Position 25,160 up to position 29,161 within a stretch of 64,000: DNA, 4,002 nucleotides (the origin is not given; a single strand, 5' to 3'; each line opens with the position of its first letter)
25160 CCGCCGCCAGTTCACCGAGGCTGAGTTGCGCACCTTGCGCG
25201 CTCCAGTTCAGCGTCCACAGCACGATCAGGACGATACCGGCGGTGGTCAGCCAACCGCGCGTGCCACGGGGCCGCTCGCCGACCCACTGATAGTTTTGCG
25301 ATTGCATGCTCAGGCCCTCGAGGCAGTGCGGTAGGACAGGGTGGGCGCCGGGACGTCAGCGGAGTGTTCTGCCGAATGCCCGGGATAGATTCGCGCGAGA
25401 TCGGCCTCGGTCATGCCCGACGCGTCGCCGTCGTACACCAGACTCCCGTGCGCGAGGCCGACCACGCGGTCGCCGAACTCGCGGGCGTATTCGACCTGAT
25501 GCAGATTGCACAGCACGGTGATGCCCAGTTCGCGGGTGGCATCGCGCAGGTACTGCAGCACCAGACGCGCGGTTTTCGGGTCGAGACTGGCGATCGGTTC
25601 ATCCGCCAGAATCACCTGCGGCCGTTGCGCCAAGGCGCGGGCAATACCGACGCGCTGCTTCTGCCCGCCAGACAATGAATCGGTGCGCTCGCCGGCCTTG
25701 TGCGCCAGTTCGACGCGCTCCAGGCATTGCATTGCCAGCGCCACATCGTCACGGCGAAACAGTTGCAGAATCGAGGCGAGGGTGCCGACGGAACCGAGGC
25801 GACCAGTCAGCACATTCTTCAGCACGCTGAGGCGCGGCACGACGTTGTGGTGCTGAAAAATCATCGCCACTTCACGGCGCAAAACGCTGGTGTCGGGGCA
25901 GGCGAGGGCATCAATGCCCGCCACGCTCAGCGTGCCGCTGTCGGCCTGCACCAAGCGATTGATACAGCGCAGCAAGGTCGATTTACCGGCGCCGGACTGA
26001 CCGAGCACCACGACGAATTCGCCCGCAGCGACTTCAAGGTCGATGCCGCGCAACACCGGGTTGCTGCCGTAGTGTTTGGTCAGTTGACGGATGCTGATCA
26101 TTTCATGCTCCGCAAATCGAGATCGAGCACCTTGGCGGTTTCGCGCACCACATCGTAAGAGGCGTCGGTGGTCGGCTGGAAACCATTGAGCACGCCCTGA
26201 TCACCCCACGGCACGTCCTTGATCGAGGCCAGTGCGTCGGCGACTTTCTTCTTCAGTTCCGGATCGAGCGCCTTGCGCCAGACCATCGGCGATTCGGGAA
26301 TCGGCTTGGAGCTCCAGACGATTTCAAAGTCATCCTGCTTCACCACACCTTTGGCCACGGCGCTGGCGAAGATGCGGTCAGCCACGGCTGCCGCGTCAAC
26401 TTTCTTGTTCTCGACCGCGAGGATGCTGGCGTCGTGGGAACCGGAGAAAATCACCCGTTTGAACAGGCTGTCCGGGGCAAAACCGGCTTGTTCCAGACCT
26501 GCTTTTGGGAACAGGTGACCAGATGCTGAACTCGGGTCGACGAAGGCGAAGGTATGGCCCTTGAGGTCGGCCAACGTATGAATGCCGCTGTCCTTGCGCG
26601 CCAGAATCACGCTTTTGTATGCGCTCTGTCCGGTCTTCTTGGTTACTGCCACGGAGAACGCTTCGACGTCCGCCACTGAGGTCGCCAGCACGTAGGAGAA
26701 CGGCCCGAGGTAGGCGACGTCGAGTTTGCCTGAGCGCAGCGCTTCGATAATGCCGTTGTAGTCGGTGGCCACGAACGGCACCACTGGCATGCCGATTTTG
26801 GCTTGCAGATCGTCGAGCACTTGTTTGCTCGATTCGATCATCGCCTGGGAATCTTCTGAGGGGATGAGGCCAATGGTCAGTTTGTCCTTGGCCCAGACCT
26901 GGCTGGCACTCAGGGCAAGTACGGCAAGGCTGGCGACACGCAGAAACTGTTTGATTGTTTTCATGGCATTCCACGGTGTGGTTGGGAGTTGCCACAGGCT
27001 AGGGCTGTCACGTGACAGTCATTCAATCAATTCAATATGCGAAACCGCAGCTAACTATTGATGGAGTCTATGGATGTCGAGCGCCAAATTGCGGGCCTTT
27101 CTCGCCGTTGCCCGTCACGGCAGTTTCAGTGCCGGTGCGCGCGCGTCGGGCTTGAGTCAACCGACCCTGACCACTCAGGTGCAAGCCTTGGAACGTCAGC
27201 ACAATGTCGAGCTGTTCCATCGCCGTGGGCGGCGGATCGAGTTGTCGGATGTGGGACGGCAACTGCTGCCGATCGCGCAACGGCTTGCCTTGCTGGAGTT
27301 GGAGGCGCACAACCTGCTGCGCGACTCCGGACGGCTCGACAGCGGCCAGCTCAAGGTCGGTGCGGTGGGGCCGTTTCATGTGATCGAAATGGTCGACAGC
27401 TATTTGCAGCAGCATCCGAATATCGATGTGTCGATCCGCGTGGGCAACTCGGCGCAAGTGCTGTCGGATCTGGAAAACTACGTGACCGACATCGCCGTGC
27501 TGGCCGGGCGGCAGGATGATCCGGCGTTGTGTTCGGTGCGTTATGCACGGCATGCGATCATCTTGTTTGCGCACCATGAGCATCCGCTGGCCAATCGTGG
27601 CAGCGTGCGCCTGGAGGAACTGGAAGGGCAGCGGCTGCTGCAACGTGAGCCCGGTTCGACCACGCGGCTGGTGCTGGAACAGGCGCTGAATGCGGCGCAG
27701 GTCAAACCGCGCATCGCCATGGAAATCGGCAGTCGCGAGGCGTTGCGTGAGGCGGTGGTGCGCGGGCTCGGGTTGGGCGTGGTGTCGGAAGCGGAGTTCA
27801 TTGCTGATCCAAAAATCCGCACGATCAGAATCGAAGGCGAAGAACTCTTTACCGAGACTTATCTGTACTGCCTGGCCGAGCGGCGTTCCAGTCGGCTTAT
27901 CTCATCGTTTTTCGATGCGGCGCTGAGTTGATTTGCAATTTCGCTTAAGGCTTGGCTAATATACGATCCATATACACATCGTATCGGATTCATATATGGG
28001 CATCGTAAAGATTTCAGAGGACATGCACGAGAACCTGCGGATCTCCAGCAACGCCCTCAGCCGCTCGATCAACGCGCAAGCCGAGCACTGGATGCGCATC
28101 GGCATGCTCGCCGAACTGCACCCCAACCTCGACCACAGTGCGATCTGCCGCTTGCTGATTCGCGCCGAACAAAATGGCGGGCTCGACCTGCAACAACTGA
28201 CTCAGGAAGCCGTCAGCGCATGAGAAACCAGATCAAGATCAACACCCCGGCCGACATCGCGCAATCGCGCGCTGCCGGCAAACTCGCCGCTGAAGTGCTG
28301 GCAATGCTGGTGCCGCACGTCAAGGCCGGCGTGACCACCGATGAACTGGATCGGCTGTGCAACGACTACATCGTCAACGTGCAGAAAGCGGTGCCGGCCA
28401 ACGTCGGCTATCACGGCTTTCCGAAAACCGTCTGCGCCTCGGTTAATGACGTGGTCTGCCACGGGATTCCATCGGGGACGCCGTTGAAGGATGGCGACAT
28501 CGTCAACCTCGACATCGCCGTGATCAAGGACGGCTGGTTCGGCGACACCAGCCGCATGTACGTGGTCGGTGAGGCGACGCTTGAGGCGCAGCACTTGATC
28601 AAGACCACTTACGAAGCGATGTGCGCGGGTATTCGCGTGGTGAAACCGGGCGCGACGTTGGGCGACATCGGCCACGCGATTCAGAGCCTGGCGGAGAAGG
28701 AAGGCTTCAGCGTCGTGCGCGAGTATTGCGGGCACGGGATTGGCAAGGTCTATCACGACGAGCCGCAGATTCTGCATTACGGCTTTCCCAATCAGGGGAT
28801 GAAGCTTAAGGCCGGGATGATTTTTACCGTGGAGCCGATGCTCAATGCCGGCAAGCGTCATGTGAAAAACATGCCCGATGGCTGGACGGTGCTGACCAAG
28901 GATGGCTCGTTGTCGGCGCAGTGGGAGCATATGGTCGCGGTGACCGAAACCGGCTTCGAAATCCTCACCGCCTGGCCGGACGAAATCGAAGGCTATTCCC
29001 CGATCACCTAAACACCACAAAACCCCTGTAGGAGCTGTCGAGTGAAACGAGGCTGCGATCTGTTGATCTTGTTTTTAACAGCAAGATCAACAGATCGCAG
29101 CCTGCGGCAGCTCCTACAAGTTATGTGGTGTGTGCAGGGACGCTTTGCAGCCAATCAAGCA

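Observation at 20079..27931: Phosphonatase cluster with an Fe-ADH in place of PhnW: candidate 2-hydroxyethylphosphonate catabolic pathway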

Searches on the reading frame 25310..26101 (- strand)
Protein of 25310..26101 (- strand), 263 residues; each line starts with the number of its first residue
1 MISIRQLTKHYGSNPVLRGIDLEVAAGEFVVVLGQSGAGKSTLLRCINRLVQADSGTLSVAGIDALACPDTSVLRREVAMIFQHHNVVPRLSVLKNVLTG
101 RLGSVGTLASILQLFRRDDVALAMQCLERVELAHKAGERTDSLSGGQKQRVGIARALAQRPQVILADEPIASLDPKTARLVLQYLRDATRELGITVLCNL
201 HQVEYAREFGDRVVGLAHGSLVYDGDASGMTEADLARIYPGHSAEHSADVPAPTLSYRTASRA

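Call 3: search_protein_families(library=pfam, proteins=[window:25310-26101:-])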
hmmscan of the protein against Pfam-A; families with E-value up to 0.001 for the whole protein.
window:25310-26101:- (263 aa): 6 families
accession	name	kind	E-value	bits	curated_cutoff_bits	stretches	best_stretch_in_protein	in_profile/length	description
PF00005.33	ABC_tran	-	2.8e-33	115.8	25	1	17-171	1-137/137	ABC transporter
PF13304.12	AAA_21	-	1.1e-06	29.4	27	0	29-53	1-25/304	AAA domain, putative AbiEii toxin, Type IV TA system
PF13191.12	AAA_16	-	6.1e-05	24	32.6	1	26-79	21-79/167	AAA ATPase domain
PF02463.25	SMC_N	-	9.2e-05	22.4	40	1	28-198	25-196/220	RecF/RecN/SMC N terminal domain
PF13401.12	AAA_22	-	0.00041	21.1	27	1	28-84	6-60/130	AAA domain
PF03193.22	RsgA_GTPase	-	0.00054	20.3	30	1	26-53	105-132/174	RsgA GTPase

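Call 4: search_protein_families(library=ncbifam, proteins=[window:25310-26101:-])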
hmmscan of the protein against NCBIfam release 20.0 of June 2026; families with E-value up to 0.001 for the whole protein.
window:25310-26101:- (263 aa): 188 families (the best 25 are shown)
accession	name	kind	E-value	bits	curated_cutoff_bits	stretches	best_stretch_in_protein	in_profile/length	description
TIGR02315.1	ABC_phnC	equivalog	2.8e-91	305.3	266.1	1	1-239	1-242/243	phosphonate ABC transporter ATP-binding protein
NF007438.0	PRK09984.1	equivalog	2.4e-58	197.4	365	1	2-234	5-244/262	phosphonate ABC transporter ATP-binding protein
NF007027.0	PRK09493.1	equivalog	1.3e-53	181.8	379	1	1-231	1-224/240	glutamine ABC transporter ATP-binding protein GlnQ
NF008428.0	PRK11264.1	equivalog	1.4e-47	162.1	406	1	1-229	3-230/250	L-cystine ABC transporter ATP-binding protein TcyN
NF008338.0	PRK11124.1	equivalog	6.6e-47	160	369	1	2-233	3-231/242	arginine ABC transporter ATP-binding protein ArtP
TIGR03005.1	ectoine_ehuA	equivalog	6.5e-44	150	345.4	1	2-227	1-231/252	ectoine/hydroxyectoine ABC transporter ATP-binding protein EhuA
TIGR02982.1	heterocyst_DevA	subfamily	1.3e-43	149.2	295.8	1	2-221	2-219/220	ABC exporter ATP-binding subunit, DevA family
TIGR02673.1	FtsE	equivalog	4.3e-43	147.5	264.85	1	1-219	1-213/214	cell division ATP-binding protein FtsE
NF006987.0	PRK09452.1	equivalog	6.7e-42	143.5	482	1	1-227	17-232/378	spermidine/putrescine ABC transporter ATP-binding protein PotA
TIGR03873.1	F420-0_ABC_ATP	hypoth_equivalog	9.9e-42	143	372.4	1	3-239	3-234/256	putative F420-0 ABC transporter ATP-binding protein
TIGR03864.1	PQQ_ABC_ATP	hypoth_equivalog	1.7e-41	142.2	302.25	1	2-232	2-221/236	ABC transporter, ATP-binding subunit, PQQ-dependent alcohol dehydrogenase system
NF043075.1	MMSYN1_0197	equivalog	9.7e-41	139.8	550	1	1-222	2-212/341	spermidine/putrescine ABC transporter ATP-binding protein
TIGR00968.1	3a0106s01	subfamily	1.1e-40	139.6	342.75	1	2-228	1-216/237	sulfate ABC transporter ATP-binding protein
TIGR03265.1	PhnT2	equivalog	1.5e-40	139.5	457.7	1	2-222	5-214/353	putative 2-aminoethylphosphonate ABC transporter ATP-binding protein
NF010068.0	PRK13548.1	equivalog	2.8e-40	138.1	261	1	1-239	5-240/261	heme ABC transporter ATP-binding protein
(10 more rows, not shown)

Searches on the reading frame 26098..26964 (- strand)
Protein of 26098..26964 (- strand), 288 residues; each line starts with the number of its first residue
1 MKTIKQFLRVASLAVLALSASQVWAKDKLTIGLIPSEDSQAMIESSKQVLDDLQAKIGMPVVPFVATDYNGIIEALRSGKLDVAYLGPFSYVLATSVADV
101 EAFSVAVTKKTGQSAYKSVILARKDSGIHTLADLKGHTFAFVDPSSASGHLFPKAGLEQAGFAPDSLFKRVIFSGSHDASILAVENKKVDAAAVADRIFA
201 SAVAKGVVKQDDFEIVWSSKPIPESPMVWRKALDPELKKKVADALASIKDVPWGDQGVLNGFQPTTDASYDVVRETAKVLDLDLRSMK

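Call 3: search_protein_families(library=pfam, proteins=[window:26098-26964:-])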
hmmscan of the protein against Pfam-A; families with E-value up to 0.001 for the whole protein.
window:26098-26964:- (288 aa): 2 families
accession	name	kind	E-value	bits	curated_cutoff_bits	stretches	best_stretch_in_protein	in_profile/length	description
PF12974.12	Phosphonate-bd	-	5e-73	245.9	27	1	31-270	1-242/242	ABC transporter, phosphonate, periplasmic substrate-binding protein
PF09084.16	NMT1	-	3.9e-05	24.1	20.5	1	67-195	29-147/216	NMT1/THI5 like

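Call 4: search_protein_families(library=ncbifam, proteins=[window:26098-26964:-])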
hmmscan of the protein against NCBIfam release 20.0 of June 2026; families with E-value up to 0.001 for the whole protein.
window:26098-26964:- (288 aa): 8 families
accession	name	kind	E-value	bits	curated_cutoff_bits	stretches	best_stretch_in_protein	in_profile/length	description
TIGR03431.1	PhnD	equivalog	6.1e-80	268.7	261.1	1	5-280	4-286/288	phosphonate ABC transporter substrate-binding protein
TIGR01098.1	3A0109s03R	subfamily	3.1e-77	259.5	112.05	1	1-247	1-252/253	phosphate/phosphite/phosphonate ABC transporter substrate-binding protein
TIGR04553.1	ABC_peri_selen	hypoth_equivalog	2.7e-37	128.6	250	1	29-280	2-262/266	putative selenate ABC transporter substrate-binding protein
TIGR01728.1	SsuA_fam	subfamily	2.8e-14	53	163.5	1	29-206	1-168/290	aliphatic sulfonate ABC transporter substrate-binding protein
NF040750.1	tetrathio_HK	equivalog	2.3e-11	42.9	750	1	49-218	27-199/555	tetrathionate respiration histidine kinase TtrS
NF049985.1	SBP_like_Rv1680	exception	1e-10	41.8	400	1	66-245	37-222/268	Rv1680 family SBP-like protein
NF008588.0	PRK11553.1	subfamily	3.4e-10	39.4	299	1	2-209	2-197/319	aliphatic sulfonate ABC transporter substrate-binding protein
TIGR02122.1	TRAP_TAXI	subfamily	3.6e-07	29.3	84.35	1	117-203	120-205/320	TAXI family TRAP transporter solute-binding subunit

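Call 83: search_solved_structures(query=window:26101-26964:-, max_evalue=1e-10, show_alignments=3)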
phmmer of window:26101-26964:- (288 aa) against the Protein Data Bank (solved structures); distinct sequences matched with E-value up to 1e-10: 17.
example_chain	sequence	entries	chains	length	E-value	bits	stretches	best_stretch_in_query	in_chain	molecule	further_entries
5lv1_A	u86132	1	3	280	9.7e-47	162.8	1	26-285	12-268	PtxB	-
5o2j_A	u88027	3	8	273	9.5e-46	159.6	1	27-287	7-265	Probable phosphite transport system-binding protein PtxB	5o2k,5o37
5jvb_A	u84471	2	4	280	1.1e-44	156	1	27-285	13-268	Phosphonate ABC transporter, periplasmic phosphonate-binding protein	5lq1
3p7i_A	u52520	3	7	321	1.1e-28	103.7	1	28-252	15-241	PhnD, subunit of alkylphosphonate ABC transporter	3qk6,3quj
3s4u_A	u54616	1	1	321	6.2e-28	101.2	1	28-252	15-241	PhnD, subunit of alkylphosphonate ABC transporter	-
3n5l_A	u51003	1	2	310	1.2e-26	97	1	29-244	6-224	Binding protein component of ABC phosphonate transporter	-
6x6b_A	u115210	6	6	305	4e-21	78.9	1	49-279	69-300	ArrX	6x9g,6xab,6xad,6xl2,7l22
9lf9_A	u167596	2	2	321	5.6e-21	78.4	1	27-248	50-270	Phosphonate ABC transporter, periplasmic phosphonate-binding protein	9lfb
7s6g_A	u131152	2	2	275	3.2e-20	75.9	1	27-239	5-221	Phosphonate ABC type transporter/ substrate binding component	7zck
6x8w_A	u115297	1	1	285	5.4e-20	75.2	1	49-279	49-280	ArrX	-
6ghq_A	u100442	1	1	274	2.7e-18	69.6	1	67-281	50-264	Probable phosphite transport system-binding protein HtxB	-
6ght_A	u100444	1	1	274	2.8e-18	69.6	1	67-281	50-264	Probable phosphite transport system-binding protein HtxB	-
5me4_A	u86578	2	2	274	3.8e-18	69.1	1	67-281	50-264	Probable phosphite transport system-binding protein HtxB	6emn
5lq5_A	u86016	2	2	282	3.1e-11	46.4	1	29-219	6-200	Putative phosphonate binding protein for ABC transporter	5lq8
6esv_A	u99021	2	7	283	4.3e-11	46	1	17-198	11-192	Putative periplasmic phosphite-binding-like protein (Pbl) PtxB-like protein designated Aio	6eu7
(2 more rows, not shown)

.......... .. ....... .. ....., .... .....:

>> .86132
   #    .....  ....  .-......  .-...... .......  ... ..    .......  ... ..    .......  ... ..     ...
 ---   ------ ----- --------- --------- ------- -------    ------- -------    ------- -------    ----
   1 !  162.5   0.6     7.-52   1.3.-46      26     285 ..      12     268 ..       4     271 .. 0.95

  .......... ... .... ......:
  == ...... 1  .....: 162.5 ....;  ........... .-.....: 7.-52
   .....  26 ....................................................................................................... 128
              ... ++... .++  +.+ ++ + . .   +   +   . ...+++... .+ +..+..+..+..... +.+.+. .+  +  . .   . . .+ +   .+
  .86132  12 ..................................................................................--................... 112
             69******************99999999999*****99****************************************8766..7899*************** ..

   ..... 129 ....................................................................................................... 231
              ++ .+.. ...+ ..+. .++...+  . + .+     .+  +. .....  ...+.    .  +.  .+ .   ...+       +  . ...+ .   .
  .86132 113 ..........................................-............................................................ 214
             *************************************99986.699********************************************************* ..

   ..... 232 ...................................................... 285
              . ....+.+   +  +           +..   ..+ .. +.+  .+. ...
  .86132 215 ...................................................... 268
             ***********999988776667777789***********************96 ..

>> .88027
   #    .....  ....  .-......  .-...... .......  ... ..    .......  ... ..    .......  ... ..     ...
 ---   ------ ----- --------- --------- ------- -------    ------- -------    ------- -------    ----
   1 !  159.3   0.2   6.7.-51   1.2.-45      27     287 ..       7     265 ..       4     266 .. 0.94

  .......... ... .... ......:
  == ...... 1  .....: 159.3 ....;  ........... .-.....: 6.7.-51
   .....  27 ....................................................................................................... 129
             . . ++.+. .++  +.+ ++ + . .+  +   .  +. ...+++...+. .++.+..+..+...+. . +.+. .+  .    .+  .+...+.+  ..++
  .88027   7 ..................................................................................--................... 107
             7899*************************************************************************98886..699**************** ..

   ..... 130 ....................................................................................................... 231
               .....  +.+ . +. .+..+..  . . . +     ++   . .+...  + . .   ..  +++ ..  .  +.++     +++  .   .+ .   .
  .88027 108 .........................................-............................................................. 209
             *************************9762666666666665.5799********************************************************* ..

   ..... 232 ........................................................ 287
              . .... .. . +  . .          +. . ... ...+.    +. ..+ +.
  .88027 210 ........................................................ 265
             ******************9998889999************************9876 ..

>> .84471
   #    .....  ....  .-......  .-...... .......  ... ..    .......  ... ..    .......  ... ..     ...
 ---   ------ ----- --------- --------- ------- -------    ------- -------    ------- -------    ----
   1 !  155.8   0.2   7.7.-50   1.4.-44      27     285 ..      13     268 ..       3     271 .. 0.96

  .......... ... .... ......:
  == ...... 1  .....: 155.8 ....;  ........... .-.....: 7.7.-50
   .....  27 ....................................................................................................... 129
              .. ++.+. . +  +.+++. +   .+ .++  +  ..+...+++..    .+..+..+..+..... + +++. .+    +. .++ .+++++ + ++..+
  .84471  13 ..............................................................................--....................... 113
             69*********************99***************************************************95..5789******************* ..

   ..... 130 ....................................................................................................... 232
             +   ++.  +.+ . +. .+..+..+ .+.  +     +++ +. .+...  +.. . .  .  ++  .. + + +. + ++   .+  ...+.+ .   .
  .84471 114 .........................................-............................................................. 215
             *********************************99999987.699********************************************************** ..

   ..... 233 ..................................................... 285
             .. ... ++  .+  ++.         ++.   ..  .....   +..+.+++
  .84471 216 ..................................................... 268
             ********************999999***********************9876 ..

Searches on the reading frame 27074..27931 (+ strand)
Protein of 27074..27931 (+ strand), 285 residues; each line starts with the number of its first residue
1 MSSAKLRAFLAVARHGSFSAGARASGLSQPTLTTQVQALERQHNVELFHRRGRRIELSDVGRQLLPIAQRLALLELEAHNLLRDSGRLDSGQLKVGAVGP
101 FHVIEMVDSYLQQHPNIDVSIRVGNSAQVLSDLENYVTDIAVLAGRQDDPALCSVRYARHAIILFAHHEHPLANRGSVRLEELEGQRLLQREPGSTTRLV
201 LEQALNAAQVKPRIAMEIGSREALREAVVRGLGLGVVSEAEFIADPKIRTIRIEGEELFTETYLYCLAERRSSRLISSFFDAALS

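Call 3: search_protein_families(library=pfam, proteins=[window:27074-27931:+])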
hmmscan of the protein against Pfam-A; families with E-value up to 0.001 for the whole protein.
window:27074-27931:+ (285 aa): 3 families
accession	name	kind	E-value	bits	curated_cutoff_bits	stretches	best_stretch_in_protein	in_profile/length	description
PF03466.25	LysR_substrate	-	8.7e-41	140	28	1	88-283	3-204/209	LysR substrate binding domain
PF00126.33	HTH_1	-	1.9e-18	66.6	26.6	1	5-62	3-60/60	Bacterial regulatory helix-turn-helix protein, lysR family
PF12727.12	PBP_like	-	0.00082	19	27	0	161-213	62-121/193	PBP superfamily domain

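Call 4: search_protein_families(library=ncbifam, proteins=[window:27074-27931:+])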
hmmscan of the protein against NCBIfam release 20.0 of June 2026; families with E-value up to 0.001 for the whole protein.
window:27074-27931:+ (285 aa): 51 families (the best 25 are shown)
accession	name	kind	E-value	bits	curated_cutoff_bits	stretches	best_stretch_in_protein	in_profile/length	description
TIGR03339.1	phn_lysR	subfamily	6.3e-97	324.2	341.1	1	5-282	1-278/279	aminoethylphosphonate catabolism associated LysR family transcriptional regulator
NF040786.1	LysR_Sec_metab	equivalog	5.7e-41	140.5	250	1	1-282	1-293/298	selenium metabolism-associated LysR family transcriptional regulator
NF040889.1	trans_reg_YeiE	equivalog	3.7e-38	131.4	480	1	5-280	7-283/288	DNA-binding transcriptional regulator YeiE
NF045990.1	TransRegCbbRRhodb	equivalog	2.1e-37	128.8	450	1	5-240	10-250/304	LysR family regulator CbbR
NF008095.0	PRK10837.1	subfamily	7.9e-35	120.5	281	1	5-277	7-280/290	LysR family transcriptional regulator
NF008416.0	PRK11242.1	equivalog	6.1e-30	104.6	277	1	3-254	3-258/300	transcriptional regulator CynR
NF047711.1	PutUtilRegPtrR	equivalog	3.9e-27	95.1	400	1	1-243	1-240/283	putrescine utilization regulator PtrR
NF047520.1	trans_act_CidR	equivalog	8.7e-26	90.8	415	1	4-257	4-262/292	cidABC operon transcriptional activator CidR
NF007439.0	PRK09986.1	equivalog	4.3e-24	85.4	290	1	6-240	12-252/296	LysR family transcriptional regulator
NF045775.1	acetoin_reg_AlsR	exception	1.6e-23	83.6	430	1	5-240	5-245/290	acetoin biosynthesis transcriptional regulator AlsR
NF008722.0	PRK11716.1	equivalog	1.9e-23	82.9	246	1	1-244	1-248/293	HTH-type transcriptional activator IlvY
NF053705.1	TransRegGltCGpos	equivalog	2.9e-23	82.6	350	1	3-253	3-257/300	glutamate biosynthesis transcriptional regulator GltC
NF009327.0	PRK12684.1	subfamily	1e-22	80.8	402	1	12-262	12-268/313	CysB family HTH-type transcriptional regulator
NF008361.0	PRK11151.1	equivalog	8.6e-21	74.5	329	1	6-239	6-242/305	DNA-binding transcriptional regulator OxyR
NF009326.0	PRK12681.1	equivalog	2.3e-20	73.3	436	1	6-277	6-282/324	HTH-type transcriptional regulator CysB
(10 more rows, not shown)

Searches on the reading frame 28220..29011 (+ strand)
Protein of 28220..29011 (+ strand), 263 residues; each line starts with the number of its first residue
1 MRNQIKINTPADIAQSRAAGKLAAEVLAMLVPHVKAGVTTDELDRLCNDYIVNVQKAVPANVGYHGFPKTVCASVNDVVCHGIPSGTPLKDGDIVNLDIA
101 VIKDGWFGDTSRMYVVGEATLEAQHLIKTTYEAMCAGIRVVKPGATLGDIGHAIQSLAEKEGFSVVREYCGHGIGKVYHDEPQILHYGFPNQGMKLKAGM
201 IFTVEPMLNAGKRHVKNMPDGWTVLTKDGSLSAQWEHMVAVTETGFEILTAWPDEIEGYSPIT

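Call 23: search_protein_families(library=pfam, proteins=[window:28220-29011:+], max_evalue=0.00001)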
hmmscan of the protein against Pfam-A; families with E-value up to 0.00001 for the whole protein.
window:28220-29011:+ (263 aa): 1 family
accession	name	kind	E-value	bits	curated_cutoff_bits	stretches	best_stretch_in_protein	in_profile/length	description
PF00557.29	Peptidase_M24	-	5.2e-53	180.3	23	1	16-243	3-208/208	Metallopeptidase family M24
